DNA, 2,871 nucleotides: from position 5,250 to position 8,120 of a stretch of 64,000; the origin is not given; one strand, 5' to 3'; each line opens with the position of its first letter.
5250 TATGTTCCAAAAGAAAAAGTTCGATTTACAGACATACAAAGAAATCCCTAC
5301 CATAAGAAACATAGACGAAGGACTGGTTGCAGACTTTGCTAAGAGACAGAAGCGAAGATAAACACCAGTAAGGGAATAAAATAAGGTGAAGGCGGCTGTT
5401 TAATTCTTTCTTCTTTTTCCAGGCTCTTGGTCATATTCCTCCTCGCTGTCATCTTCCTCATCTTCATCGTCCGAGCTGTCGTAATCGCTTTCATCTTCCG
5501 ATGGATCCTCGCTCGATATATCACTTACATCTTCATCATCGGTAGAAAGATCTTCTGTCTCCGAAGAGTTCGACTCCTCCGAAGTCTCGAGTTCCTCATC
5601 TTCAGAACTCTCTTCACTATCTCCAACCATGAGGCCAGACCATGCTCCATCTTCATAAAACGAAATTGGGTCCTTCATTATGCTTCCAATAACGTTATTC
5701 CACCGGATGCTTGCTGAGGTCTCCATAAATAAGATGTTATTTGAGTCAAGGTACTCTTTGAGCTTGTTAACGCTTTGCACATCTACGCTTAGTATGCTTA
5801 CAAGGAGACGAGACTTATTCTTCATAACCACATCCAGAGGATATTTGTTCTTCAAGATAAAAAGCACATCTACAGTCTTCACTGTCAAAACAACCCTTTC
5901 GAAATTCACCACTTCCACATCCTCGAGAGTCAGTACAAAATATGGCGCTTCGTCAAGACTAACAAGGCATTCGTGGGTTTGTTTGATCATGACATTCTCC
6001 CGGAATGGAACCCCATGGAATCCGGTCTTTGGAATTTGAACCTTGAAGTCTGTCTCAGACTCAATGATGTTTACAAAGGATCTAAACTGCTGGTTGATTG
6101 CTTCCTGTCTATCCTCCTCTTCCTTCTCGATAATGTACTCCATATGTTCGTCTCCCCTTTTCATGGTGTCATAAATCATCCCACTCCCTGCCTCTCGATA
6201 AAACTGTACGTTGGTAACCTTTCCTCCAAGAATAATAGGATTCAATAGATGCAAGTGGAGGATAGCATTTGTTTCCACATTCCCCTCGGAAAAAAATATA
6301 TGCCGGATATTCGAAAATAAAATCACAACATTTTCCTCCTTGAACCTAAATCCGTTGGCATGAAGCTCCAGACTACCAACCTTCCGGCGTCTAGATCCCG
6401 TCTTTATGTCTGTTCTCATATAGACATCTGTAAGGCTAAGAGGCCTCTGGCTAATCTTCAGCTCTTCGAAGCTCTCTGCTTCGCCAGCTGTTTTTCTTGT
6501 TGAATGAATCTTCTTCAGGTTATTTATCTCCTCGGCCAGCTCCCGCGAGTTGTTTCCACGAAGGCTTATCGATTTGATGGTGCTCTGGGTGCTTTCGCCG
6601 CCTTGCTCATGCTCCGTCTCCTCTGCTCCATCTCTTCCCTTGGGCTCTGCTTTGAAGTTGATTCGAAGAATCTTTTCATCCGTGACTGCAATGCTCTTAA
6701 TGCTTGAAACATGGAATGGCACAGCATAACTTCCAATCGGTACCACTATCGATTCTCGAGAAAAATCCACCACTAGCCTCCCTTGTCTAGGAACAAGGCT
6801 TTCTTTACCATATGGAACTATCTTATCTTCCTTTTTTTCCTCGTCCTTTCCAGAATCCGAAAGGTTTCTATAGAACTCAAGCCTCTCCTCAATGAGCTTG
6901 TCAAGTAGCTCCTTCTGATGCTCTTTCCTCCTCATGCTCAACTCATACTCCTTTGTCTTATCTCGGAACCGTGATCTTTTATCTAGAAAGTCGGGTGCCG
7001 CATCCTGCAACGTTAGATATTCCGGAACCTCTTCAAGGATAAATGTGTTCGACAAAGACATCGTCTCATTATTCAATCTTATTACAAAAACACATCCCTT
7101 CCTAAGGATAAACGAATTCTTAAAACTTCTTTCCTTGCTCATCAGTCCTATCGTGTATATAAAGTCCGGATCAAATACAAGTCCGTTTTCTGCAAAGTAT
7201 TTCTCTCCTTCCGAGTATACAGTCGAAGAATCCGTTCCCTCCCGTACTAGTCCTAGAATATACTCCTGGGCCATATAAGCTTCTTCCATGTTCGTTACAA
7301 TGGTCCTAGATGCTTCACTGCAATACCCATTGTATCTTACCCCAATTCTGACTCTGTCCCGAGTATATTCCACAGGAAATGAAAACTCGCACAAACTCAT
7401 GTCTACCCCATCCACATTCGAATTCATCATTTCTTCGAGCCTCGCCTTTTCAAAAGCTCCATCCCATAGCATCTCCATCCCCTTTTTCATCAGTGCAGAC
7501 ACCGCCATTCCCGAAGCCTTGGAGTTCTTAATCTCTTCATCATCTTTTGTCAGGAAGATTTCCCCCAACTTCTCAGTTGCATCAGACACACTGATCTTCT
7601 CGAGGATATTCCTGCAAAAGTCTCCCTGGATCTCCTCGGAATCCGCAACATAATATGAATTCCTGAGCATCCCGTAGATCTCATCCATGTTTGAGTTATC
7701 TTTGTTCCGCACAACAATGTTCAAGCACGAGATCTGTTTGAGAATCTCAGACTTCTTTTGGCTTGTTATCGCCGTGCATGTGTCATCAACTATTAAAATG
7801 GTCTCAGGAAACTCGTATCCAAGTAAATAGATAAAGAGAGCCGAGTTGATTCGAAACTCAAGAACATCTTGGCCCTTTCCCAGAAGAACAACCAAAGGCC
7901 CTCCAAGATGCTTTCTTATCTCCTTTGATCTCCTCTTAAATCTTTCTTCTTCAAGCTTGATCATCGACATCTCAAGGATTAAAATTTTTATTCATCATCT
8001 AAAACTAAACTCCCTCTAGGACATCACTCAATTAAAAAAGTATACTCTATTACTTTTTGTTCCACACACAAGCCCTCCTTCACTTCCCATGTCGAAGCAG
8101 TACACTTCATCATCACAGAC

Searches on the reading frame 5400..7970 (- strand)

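Call 37: search_protein_families(library=pfam, proteins=[window:5400-7970:-], max_evalue=0.001)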
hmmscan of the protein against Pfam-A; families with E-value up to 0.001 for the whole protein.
window:5400-7970:- (856 aa): 5 families
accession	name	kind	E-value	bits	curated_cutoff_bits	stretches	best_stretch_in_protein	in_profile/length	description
PF24824.1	PH_SPT16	-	8.2e-34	116.8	23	1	512-634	2-127/129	FACT complex subunit SPT16 PH-like domain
PF08644.17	SPT16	-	8.7e-17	62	25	1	400-497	2-101/112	FACT complex subunit (SPT16/CDC68)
PF08512.18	Rttp106-like_middle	-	1.5e-14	54.6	25.5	1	652-749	1-90/91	Histone chaperone Rttp106-like, middle domain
PF14826.12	FACT-Spt16_Nlob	-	2e-12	47.6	27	1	25-105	31-124/162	FACT complex subunit SPT16 N-terminal lobe domain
PF00557.29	Peptidase_M24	-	1.3e-05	25.5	23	1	208-297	80-185/208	Metallopeptidase family M24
